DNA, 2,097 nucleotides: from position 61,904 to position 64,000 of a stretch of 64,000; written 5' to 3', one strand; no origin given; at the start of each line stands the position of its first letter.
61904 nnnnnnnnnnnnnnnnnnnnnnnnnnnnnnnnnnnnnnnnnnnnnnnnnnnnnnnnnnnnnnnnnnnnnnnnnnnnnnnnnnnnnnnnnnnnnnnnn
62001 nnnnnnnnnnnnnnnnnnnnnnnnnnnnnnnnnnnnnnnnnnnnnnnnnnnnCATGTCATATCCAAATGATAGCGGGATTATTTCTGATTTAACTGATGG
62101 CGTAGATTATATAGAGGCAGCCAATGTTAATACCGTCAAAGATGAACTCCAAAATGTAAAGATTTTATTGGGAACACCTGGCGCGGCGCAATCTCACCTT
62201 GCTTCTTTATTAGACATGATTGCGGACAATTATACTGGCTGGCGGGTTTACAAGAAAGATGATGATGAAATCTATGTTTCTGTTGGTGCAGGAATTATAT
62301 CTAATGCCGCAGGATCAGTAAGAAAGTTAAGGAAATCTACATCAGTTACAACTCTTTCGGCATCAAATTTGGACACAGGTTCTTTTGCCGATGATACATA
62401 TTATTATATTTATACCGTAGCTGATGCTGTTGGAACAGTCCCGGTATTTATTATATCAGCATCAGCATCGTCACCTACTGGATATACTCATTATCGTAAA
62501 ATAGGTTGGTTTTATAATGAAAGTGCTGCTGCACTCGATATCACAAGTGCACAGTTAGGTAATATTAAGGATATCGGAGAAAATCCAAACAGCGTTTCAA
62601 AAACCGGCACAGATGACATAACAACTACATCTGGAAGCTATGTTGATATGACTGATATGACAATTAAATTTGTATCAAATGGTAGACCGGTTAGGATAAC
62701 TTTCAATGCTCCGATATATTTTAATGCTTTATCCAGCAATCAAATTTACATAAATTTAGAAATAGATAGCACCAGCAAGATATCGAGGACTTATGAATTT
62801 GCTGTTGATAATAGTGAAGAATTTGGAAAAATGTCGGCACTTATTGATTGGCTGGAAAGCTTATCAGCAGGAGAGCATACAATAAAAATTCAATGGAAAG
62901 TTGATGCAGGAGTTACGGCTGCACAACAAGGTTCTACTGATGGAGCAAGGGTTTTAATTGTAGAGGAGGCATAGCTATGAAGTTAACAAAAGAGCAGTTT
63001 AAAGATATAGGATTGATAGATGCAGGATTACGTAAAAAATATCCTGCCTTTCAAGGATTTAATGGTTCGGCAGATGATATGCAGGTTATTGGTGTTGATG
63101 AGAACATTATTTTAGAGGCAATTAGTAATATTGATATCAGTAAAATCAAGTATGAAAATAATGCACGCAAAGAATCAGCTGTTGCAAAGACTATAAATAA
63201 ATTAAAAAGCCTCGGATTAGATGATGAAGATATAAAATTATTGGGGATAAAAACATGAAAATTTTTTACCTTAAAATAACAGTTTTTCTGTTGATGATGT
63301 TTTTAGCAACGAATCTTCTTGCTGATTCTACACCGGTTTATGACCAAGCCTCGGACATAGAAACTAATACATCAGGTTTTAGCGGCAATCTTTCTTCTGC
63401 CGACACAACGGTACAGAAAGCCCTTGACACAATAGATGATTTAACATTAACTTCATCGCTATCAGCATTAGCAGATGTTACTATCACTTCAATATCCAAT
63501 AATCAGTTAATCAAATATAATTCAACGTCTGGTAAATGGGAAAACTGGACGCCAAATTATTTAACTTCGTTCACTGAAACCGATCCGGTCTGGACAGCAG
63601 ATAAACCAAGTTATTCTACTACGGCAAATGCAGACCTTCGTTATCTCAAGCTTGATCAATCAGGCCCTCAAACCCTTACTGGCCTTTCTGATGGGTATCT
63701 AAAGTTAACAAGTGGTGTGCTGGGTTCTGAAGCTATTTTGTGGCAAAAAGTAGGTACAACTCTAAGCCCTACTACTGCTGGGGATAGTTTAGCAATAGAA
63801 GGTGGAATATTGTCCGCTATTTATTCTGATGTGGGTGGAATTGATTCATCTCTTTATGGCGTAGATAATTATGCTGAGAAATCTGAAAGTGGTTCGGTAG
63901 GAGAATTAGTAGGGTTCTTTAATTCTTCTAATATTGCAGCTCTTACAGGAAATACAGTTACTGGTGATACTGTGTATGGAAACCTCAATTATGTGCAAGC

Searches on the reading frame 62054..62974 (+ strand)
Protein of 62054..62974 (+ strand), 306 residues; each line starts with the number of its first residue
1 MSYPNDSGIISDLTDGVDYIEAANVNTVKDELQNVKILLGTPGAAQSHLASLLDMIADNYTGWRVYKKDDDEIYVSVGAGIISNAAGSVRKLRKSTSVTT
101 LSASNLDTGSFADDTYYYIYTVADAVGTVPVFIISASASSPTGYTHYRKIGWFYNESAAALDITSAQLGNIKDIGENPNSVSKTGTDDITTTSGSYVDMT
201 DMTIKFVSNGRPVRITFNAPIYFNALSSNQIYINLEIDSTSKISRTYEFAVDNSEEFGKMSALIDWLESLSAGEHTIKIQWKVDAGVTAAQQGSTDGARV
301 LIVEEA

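Call 11: search_protein_families(library=phrogs, proteins=[window:62054-62971:+], max_evalue=0.001)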
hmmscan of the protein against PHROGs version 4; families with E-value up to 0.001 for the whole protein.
window:62054-62971:+ (306 aa): 0 families

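Call 12: find_encoding_contigs(protein=window:62054-62974:+, flank=10000, max_places=6)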
Protein window:62054-62974:+ (306 aa): 1 contig read that carries it; 1 place shown.
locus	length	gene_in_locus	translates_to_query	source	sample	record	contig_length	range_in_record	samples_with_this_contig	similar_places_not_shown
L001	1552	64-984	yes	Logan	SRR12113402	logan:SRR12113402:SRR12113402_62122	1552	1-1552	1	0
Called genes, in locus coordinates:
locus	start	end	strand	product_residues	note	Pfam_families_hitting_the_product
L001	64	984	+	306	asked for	PF21916:mtd_2nd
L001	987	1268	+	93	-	-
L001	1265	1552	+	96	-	?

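Call 28: find_related_loci(query=window:62054-62971:+, collection=viral_contigs, flank=10000)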
Query window:62054-62971:+ (306 aa) in viral_contigs; peptide patterns used: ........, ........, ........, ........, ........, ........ (x = any residue, [..] = any of these).
9 stretches matched a pattern; 4 encode a relative of the query (tblastn E <= 1e-3); 4 distinct loci.
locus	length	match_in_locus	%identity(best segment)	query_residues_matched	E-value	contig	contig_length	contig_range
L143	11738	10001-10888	47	3-305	5e-85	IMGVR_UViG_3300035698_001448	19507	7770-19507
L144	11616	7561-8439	52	3-305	5e-84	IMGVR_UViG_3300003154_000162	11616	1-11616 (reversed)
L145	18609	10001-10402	34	164-306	3e-16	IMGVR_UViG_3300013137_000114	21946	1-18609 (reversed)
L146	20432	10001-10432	32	152-306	8e-12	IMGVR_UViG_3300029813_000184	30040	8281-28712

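Call 56: find_homologous_proteins(query=window:62054-62971:+, max_evalue=1e-10)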
Query window:62054-62971:+ (306 aa): 70 proteins with E <= 1e-10 among 3326 candidates.
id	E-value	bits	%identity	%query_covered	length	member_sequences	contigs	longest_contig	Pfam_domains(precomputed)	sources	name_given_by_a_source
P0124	1.5e-193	659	100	100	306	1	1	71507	PF21916.2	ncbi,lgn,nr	ncbi:MAG: hypothetical protein HY761_10085 [Candidatus Omnitrophica bacterium]|nr:hypothetical prote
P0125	2.0e-95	338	58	100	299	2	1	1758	PF21916.2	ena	-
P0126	8.8e-95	335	56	100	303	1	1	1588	PF21916.2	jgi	-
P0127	1.2e-93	332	56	100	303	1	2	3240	PF21916.2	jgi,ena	-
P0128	7.7e-93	329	55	100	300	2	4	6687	PF21916.2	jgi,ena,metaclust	metaclust:\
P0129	9.5e-93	329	55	99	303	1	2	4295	PF21916.2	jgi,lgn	jgi:hypothetical protein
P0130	1.5e-89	318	54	99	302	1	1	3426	PF21916.2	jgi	jgi:hypothetical protein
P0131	2.3e-89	318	54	100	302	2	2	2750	PF21916.2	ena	-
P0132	1.8e-86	308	54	100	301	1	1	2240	PF21916.2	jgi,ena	-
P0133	6.6e-86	306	52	99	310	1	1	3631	PF21916.2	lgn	-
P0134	6.7e-84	300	51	99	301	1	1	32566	PF21916.2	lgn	-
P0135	4.4e-82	294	49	99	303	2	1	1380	PF21916.2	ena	-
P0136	1.1e-81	292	49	99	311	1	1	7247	PF21916.2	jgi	-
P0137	3.3e-76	274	46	99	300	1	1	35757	PF21916.2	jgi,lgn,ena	-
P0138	6.0e-71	257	46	95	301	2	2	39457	PF21916.2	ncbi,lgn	-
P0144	1.7e-59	220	46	82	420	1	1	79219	-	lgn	-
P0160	1.4e-51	194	42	99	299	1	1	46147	PF21916.2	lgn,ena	-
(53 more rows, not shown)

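Call 57: find_encoding_contigs(protein=P0144, flank=10000, max_places=1)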
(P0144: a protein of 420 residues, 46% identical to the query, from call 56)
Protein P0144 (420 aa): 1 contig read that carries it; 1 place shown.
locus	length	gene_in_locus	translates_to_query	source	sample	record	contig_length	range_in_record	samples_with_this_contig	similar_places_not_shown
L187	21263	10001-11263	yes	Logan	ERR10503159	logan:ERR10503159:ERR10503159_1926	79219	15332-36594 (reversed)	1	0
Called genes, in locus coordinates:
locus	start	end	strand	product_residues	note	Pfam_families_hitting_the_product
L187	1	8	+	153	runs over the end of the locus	-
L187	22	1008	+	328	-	PF18906:Phage_tube_2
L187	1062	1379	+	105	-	-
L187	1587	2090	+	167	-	-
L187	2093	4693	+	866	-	PF10145:PhageMin_Tail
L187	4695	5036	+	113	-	-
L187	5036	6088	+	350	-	PF13385:Laminin_G_3, PF09343:DUF2460 (weak)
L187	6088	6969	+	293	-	PF09931:Phage_phiJL001_Gp84_N, PF09356:Phage_BR0599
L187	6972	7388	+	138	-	PF00877:NLPC_P60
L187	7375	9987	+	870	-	PF13550:Phage-tail_3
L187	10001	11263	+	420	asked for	-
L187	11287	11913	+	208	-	-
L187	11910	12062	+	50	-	-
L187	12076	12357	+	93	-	-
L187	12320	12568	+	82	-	-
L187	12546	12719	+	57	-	-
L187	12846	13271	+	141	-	-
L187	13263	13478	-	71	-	-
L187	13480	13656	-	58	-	-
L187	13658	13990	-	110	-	-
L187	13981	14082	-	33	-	-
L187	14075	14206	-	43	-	-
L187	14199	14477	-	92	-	-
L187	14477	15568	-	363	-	PF12850:Metallophos_2 (weak)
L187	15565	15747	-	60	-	-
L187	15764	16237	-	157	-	PF02661:Fic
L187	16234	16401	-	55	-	-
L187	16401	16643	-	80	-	-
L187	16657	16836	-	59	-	-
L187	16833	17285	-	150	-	PF24608:PDDEXK_15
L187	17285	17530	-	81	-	-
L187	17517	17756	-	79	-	-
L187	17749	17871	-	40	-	-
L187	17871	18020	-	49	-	-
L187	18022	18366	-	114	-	-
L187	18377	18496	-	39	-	-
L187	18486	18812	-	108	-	-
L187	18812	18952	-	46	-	-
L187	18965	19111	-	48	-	-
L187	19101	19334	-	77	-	-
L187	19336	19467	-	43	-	-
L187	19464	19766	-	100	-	-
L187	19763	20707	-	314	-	PF01555:N6_N4_Mtase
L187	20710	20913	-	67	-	-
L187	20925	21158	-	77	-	-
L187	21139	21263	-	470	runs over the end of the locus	PF01743:PolyA_pol, PF12627:PolyA_pol_RNAbd, PF01966:HD, PF13735:tRNA_NucTran2_2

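Call 58: find_encoding_contigs(protein=P0160, flank=10000, max_places=1)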
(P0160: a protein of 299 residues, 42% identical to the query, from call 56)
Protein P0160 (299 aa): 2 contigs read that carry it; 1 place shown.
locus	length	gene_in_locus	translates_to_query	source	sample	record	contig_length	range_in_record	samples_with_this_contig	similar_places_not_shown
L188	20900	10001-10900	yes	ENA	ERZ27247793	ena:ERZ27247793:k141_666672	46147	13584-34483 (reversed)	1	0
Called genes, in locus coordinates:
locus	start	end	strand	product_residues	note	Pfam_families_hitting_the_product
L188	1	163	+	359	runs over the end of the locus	PF20706:GT4-conflict, PF00534:Glycos_transf_1, PF13692:Glyco_trans_1_4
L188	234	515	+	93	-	-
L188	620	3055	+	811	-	PF00535:Glycos_transf_2, PF10111:Glyco_tranf_2_2, PF13641:Glyco_tranf_2_3, PF13632:Glyco_trans_2_3 (faint), PF00535:Glycos_transf_2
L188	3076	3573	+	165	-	-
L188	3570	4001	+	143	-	PF11367:Tail_completion_gp17 (weak)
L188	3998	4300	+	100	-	-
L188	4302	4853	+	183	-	PF25681:Phage_TTP_17 (weak)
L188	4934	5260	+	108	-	-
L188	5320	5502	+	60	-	-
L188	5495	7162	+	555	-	-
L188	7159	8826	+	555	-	PF02018:CBM_4_9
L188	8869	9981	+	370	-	-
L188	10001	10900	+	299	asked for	PF21916:mtd_2nd (weak)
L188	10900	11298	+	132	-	-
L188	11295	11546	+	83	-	-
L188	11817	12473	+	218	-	-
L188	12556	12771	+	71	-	-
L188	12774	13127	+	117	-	-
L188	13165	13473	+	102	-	PF04026:SpoVG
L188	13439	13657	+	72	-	-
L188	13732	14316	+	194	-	PF12844:HTH_19 (weak), PF01381:HTH_3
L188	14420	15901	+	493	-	PF00176:SNF2-rel_dom, PF04851:ResIII (weak), PF00271:Helicase_C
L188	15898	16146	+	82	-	-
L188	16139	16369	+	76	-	-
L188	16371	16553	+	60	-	-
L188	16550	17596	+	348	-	-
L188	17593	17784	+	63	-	-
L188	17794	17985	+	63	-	-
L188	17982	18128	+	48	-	-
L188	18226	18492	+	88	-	-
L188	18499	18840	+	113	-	-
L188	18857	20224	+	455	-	PF13175:AAA_15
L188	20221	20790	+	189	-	PF23984:DUF7307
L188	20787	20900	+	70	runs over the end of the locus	-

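Call 75: find_encoding_contigs(protein=P0138, flank=10000, max_places=2)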
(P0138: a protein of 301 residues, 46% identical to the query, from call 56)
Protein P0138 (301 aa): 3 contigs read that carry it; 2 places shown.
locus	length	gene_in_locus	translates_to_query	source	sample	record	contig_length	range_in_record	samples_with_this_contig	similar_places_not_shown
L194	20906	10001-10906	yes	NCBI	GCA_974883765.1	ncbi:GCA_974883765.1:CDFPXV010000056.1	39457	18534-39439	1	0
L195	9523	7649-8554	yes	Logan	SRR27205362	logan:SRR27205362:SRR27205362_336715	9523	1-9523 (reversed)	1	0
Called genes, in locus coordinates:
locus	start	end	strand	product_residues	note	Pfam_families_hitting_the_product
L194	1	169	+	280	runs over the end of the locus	-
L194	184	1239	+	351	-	-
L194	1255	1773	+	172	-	PF09956:Phage_cement_2 (faint)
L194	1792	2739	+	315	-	PF10124:Mu-like_gpT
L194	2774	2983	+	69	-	-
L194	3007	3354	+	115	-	-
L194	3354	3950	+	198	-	-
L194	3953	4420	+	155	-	-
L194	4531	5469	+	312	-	PF18906:Phage_tube_2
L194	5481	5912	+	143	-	-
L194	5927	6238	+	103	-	-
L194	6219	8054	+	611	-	-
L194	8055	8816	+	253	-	PF22768:SPP1_Dit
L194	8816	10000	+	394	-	-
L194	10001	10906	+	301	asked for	PF21916:mtd_2nd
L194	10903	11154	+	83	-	-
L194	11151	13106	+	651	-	-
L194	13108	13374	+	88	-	-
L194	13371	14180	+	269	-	-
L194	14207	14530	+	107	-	-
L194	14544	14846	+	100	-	-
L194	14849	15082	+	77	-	-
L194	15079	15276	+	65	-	-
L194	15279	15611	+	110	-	-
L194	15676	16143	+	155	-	-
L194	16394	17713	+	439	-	PF00589:Phage_integrase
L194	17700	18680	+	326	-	PF02899:Phage_int_SAM_1 (weak), PF00589:Phage_integrase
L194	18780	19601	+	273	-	-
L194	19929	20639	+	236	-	-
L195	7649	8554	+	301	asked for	PF21916:mtd_2nd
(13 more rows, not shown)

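Call 78: search_protein_families(library=pfam, proteins=[L194:16394-17710:+, L194:17700-18677:+, L194:18780-19598:+, L194:19929-20636:+, L194:15676-16140:+, L194:13371-14177:+, L194:11151-13103:+], max_evalue=0.01)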
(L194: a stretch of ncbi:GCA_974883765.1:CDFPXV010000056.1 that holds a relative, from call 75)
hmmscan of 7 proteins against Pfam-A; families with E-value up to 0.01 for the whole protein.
L194:16394-17710:+ (439 aa): 1 family
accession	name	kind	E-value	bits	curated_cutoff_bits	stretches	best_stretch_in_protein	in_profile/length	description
PF00589.27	Phage_integrase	-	8e-41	140.1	27.1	1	246-416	3-170/172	Phage integrase family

L194:17700-18677:+ (326 aa): 3 families
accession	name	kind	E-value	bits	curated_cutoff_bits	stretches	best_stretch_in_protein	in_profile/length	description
PF00589.27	Phage_integrase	-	1.8e-25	90.1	27.1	1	112-290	3-169/172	Phage integrase family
PF02899.23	Phage_int_SAM_1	-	1.8e-06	28.6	22.3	1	6-85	2-80/83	Phage integrase, N-terminal SAM-like domain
PF13102.12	Phage_int_SAM_5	-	0.0012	19.6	22.3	1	6-94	7-92/98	Phage integrase SAM-like domain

L194:18780-19598:+ (273 aa): 1 family
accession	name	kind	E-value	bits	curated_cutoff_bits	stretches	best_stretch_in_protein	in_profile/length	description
PF04932.20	Wzy_C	-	0.0042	17.3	31.7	1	15-81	3-70/149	O-Antigen ligase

L194:19929-20636:+ (236 aa): 0 families

L194:15676-16140:+ (155 aa): 0 families

L194:13371-14177:+ (269 aa): 0 families

L194:11151-13103:+ (651 aa): 0 families

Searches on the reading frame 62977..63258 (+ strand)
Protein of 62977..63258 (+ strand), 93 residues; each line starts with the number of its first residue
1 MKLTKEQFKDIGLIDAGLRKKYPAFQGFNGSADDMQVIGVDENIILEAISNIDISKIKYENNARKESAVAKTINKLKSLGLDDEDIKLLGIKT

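Call 43: find_encoding_contigs(protein=window:62977-63258:+, flank=10000, max_places=10)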
Protein window:62977-63258:+ (93 aa): 1 contig read that carries it; 1 place shown.
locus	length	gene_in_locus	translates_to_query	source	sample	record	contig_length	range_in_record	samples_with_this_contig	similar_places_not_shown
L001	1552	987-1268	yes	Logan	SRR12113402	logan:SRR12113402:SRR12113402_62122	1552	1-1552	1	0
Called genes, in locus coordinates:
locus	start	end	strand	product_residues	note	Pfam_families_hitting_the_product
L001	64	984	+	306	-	PF21916:mtd_2nd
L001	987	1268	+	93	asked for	-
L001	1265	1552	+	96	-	?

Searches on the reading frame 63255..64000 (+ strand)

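Call 27: find_related_loci(query=window:63255-64000:+, collection=metagenome_contigs, flank=10000)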
Query window:63255-64000:+ (248 aa) in metagenome_contigs; peptide patterns used: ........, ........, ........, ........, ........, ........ (x = any residue, [..] = any of these).
600 stretches matched a pattern (row limit reached: there are more); 56 encode a relative of the query (tblastn E <= 1e-3); 56 distinct loci.
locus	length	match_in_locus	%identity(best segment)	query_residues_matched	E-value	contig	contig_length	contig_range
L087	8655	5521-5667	67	77-125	2e-18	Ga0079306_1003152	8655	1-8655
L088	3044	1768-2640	68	76-125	3e-18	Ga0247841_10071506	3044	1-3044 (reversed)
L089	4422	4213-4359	69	77-125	2e-17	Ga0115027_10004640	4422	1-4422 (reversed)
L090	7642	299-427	74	76-117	6e-16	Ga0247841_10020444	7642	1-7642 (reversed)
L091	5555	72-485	78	68-110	2e-15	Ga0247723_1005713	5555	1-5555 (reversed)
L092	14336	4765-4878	74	78-115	2e-14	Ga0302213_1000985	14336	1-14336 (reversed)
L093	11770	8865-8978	74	78-115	2e-14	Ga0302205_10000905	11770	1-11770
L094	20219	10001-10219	43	76-143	4e-14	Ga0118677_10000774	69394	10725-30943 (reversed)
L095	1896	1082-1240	55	63-115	4e-14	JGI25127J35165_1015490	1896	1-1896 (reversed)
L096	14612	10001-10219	43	76-143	4e-14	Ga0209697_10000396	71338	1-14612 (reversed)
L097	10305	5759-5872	71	75-112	3e-13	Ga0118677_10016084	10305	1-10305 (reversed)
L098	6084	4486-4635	56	76-125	4e-13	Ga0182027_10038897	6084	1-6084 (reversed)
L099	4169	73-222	56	76-125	4e-13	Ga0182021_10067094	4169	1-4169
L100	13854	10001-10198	51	1-68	9e-13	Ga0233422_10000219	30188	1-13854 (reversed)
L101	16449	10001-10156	54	76-129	3e-12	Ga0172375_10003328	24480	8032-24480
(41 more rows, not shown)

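Call 40: find_homologous_proteins(query=window:63255-64000:+, max_evalue=1e-10)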
Query window:63255-64000:+ (248 aa): 3 proteins with E <= 1e-10 among 1259 candidates.
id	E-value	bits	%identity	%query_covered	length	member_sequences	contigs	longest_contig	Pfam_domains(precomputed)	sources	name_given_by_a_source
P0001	7.3e-18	83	68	17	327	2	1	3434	PF26696.1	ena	-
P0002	2.4e-12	65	64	20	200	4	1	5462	-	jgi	jgi:hypothetical protein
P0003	1.2e-11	63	38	50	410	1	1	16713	-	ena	-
